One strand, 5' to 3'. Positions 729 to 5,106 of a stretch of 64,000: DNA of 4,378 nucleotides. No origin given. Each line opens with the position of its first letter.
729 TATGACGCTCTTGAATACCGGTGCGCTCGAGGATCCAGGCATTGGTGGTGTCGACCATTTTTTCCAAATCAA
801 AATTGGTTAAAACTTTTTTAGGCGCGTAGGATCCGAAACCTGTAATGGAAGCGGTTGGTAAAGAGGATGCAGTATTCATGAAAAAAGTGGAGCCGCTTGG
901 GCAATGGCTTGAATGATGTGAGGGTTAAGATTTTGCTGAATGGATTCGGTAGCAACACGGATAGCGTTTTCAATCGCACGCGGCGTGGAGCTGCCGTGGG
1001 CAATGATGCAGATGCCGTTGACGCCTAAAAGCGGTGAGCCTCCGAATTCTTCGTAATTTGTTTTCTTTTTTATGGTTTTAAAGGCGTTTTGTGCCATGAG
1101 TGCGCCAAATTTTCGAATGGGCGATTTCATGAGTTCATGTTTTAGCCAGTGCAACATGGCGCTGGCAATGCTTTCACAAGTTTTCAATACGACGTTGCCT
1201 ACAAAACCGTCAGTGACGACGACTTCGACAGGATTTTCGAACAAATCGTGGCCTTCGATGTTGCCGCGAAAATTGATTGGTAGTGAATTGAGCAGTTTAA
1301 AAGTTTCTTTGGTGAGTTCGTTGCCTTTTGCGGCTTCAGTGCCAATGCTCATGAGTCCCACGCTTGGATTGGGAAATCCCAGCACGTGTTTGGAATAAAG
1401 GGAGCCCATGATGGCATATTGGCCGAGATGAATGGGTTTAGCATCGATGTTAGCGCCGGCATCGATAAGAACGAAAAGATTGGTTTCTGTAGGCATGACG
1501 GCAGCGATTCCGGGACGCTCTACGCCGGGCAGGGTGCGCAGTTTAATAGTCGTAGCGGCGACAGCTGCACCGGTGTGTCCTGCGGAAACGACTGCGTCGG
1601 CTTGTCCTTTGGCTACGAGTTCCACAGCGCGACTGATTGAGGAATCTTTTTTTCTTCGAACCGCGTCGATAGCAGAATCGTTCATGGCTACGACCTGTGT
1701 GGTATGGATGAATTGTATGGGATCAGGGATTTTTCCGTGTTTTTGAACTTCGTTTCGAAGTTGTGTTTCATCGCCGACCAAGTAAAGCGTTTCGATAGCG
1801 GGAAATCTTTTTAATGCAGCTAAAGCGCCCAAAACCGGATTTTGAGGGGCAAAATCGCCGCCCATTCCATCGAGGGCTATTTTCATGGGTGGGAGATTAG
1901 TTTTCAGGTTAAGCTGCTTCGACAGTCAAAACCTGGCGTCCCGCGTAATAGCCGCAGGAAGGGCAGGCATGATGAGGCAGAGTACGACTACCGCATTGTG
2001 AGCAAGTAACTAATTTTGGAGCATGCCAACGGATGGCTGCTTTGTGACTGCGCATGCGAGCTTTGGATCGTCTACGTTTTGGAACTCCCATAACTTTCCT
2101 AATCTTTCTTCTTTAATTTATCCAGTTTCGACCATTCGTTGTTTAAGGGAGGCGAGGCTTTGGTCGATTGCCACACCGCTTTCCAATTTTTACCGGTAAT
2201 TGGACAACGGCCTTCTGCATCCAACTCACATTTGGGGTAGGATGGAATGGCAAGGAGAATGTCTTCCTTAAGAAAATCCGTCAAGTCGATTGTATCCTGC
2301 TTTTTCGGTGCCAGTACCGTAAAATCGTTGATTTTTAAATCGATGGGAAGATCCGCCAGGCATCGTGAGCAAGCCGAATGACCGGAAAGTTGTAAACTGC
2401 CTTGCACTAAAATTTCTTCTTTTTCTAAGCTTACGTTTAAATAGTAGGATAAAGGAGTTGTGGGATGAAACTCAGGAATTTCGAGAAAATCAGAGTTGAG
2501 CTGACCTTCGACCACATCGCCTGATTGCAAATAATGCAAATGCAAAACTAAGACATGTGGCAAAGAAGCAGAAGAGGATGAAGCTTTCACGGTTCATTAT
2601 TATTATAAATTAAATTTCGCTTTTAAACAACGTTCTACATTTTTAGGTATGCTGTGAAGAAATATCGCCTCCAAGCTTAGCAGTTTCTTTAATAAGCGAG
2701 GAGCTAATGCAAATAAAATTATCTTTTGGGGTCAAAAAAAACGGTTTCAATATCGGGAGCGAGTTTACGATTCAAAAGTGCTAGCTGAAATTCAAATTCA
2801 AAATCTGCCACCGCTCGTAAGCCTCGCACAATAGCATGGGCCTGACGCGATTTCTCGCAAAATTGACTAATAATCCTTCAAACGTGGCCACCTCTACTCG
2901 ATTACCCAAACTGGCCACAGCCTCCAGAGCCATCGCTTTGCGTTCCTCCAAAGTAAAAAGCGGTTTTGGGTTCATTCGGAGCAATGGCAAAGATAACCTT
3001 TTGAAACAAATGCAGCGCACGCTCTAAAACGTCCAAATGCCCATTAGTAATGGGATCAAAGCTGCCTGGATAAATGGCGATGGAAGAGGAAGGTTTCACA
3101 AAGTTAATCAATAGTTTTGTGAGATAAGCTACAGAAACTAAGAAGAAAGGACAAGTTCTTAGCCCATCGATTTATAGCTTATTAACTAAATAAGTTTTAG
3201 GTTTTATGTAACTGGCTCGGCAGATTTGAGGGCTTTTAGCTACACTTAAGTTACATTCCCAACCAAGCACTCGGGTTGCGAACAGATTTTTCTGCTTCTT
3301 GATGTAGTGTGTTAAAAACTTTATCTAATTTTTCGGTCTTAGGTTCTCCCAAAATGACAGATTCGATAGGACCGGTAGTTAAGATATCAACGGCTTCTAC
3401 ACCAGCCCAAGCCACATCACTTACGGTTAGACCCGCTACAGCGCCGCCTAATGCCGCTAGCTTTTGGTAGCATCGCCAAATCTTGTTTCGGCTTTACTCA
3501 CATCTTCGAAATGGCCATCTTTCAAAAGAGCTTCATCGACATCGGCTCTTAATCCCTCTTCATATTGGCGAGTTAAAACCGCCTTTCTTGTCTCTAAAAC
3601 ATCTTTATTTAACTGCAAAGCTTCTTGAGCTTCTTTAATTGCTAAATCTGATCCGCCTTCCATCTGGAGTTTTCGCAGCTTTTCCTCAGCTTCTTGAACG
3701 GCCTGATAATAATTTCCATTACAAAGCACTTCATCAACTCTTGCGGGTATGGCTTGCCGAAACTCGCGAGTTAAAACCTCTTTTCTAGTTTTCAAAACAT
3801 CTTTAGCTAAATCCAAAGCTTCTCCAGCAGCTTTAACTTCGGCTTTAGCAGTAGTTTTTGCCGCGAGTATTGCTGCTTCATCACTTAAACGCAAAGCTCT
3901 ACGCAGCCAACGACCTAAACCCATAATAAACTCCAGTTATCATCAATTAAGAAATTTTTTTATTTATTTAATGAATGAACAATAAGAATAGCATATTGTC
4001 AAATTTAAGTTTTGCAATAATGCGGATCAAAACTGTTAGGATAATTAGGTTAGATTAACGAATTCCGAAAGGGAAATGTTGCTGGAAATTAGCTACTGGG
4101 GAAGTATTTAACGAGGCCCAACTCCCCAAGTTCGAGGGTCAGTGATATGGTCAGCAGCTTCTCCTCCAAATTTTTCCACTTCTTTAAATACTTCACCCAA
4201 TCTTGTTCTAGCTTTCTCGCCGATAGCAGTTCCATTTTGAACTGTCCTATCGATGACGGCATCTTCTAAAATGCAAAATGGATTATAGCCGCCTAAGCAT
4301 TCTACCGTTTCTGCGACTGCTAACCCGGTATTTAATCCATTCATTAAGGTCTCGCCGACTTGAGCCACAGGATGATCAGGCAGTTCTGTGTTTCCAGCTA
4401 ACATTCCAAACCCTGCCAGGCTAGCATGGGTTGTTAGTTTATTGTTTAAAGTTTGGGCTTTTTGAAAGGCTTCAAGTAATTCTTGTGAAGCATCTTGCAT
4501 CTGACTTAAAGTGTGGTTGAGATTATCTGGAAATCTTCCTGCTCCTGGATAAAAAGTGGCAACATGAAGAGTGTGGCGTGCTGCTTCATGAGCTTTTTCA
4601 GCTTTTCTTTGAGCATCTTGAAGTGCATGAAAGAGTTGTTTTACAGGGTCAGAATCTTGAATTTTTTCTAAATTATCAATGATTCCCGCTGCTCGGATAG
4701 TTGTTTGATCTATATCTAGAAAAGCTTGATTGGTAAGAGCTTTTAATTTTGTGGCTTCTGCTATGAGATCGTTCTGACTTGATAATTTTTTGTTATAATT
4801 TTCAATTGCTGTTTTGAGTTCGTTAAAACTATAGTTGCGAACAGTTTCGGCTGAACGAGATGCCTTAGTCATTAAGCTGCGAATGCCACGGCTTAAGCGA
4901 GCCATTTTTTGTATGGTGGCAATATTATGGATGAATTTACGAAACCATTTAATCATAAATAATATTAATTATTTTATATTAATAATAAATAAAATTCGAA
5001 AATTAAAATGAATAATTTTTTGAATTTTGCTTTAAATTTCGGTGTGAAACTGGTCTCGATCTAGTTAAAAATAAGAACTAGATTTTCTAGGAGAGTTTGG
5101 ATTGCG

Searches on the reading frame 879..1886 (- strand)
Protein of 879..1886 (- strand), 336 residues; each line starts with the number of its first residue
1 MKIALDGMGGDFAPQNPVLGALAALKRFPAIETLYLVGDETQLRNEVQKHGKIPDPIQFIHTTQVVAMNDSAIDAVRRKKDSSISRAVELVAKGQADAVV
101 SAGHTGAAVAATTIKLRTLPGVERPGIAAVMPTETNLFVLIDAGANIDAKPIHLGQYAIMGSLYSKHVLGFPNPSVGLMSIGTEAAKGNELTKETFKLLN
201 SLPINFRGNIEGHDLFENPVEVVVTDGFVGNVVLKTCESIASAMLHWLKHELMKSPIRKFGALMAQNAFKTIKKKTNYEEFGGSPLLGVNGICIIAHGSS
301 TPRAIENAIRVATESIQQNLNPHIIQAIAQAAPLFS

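Call 37: find_related_loci(query=window:879-1886:-, collection=genome_contigs, flank=10000)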
Query window:879-1886:- (336 aa) in genome_contigs; peptide patterns used: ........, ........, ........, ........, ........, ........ (x = any residue, [..] = any of these).
276 stretches matched a pattern; 188 encode a relative of the query (tblastn E <= 1e-3); the best 80 are kept; 80 distinct loci.
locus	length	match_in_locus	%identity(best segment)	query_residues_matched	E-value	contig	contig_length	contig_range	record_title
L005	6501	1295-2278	78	1-328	4e-180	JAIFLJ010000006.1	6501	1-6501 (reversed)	MAG: bacterium isolate bin_182 scaffold_22322, whole genome shotgun sequence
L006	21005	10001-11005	78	1-335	3e-178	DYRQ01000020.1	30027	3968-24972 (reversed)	MAG TPA_asm: Verrucomicrobium spinosum isolate SulCav_GS10_10_56_36 SulCav_GS10_10_1275_length_30027_cov_19_487722, whol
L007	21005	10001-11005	76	1-335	4e-175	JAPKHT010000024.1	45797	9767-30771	MAG: Verrucomicrobiia bacterium isolate PDA_C_MAG.85 MAG.85_24, whole genome shotgun sequence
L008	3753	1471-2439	77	1-323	2e-179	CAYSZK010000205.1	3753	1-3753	MAG TPA_asm: uncultured Verrucomicrobiales bacterium isolate binchicken_co58_129 genome assembly, contig: NODE_19425_len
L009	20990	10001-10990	71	1-330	5e-160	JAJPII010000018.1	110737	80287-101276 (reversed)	MAG: Spartobacteria bacterium isolate Centralia_MAG_306 k107_22794233, whole genome shotgun sequence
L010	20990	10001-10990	70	1-330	2e-159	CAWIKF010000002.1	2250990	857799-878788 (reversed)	MAG: uncultured Verrucomicrobiae bacterium isolate MFD01213.bin.1.241 genome assembly, contig: contig_620, whole genome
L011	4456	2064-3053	69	1-330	2e-162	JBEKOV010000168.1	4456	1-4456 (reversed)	MAG: Chthoniobacteraceae bacterium isolate SPRUCE 449 SPRUCE_449_168, whole genome shotgun sequence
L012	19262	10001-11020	67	1-336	2e-157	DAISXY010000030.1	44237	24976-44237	MAG TPA_asm: Chthoniobacterales bacterium isolate CTOTU9909 NODE_56_length_44237_cov_7.378638, whole genome shotgun sequ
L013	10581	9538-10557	68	1-336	1e-157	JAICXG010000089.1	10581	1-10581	MAG: Chthoniobacterales bacterium isolate LS_FP_2_bin.102 k141_807094_length_10581_cov_77.7606, whole genome shotgun seq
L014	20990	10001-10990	69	1-330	2e-157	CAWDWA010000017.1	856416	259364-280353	MAG: uncultured Verrucomicrobiae bacterium isolate MFD05684.bin.1.321 genome assembly, contig: contig_6905, whole genome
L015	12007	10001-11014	68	1-334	3e-157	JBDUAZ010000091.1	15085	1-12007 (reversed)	MAG: Chthoniobacterales bacterium isolate cluster4_bin.202 NODE_8598_length_15085_cov_17.293613, whole genome shotgun se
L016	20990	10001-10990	69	1-330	2e-157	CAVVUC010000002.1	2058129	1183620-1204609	MAG: uncultured Verrucomicrobiae bacterium isolate MFD02979.bin.2.162 genome assembly, contig: contig_30773, whole genom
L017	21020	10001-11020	69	1-334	6e-157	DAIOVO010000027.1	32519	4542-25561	MAG TPA_asm: Chthoniobacterales bacterium isolate CTOTU21807 NODE_298_length_32519_cov_3.562654, whole genome shotgun se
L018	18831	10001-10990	69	1-330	4e-157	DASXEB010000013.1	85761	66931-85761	MAG TPA_asm: Chthoniobacterales bacterium isolate SMAG_U5101 k141_2874051, whole genome shotgun sequence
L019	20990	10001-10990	69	1-330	7e-157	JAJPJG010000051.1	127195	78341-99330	MAG: Spartobacteria bacterium isolate Centralia_MAG_443 k107_11465013, whole genome shotgun sequence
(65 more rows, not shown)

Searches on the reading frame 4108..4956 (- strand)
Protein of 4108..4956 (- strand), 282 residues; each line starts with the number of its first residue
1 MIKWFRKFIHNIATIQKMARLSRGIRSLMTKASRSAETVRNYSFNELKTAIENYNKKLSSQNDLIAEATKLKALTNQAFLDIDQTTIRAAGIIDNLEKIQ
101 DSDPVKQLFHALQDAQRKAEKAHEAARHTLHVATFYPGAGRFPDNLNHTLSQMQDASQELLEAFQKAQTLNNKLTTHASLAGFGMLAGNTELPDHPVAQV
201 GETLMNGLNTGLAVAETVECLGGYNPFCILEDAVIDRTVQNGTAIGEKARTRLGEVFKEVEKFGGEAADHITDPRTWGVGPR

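Call 5: search_protein_families(library=pfam, proteins=[window:4108-4956:-], max_evalue=1)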
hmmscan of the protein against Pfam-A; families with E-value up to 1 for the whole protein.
window:4108-4956:- (282 aa): 5 families
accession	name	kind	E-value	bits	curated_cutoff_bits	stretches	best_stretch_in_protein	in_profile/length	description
PF04614.17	Pex19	-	0.02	15.1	22.2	1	72-182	44-111/249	Pex19 protein family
PF25627.1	Polyoma_VP2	-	0.044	13.3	30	1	2-127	143-262/356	Polyomaviruses capsid protein VP2 family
PF00237.24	Ribosomal_L22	-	0.059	14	28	1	23-140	4-75/104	Ribosomal protein L22p/L17e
PF23116.1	HHD_RTEL1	-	0.25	12.1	27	1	25-77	9-59/102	RTEL1, HHD domain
PF07299.16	EF-G-binding_N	-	0.73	10.8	27.1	0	39-114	2-77/83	Elongation factor G-binding protein, N-terminal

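Call 8: find_encoding_contigs(protein=window:4108-4956:-, flank=10000, max_places=10)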
Protein window:4108-4956:- (282 aa): no gene with exactly this product is on record in the collection.

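Call 30: search_protein_representatives(alignment_id=A2)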
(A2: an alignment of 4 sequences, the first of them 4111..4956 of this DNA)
Query: 4 sequences, 290 profile positions. Proteins with E-value up to 0.001 (for the whole library): 5; up to 1e-10: 3; up to 1e-30: 2. The best 5 are listed.
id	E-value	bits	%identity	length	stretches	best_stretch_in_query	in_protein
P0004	6.7e-66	239.3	-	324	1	8-289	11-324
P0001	2.1e-44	168.8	-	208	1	15-247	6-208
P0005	1.4e-24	103.7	-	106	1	1-106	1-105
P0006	1.1e-07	48.2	-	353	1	27-288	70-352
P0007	4.8e-07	46.2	-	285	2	27-196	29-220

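Call 56: find_encoding_contigs(protein=P0004, flank=10000, max_places=6)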
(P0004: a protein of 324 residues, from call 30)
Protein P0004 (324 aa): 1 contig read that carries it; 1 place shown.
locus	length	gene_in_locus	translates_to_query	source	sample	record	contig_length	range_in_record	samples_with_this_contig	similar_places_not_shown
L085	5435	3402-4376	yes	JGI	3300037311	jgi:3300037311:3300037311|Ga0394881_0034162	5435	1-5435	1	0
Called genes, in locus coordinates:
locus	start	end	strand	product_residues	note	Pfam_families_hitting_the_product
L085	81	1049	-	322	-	-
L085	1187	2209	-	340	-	-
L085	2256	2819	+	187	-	PF03602:Cons_hypoth95, PF05175:MTS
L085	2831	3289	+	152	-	PF00583:Acetyltransf_1, PF13673:Acetyltransf_10, PF13508:Acetyltransf_7, PF14542:Acetyltransf_CG (faint)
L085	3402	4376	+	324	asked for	-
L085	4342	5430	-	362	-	PF06418:CTP_synth_N, PF00117:GATase, PF07722:Peptidase_C26 (weak)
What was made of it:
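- L085 has one (call 56).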
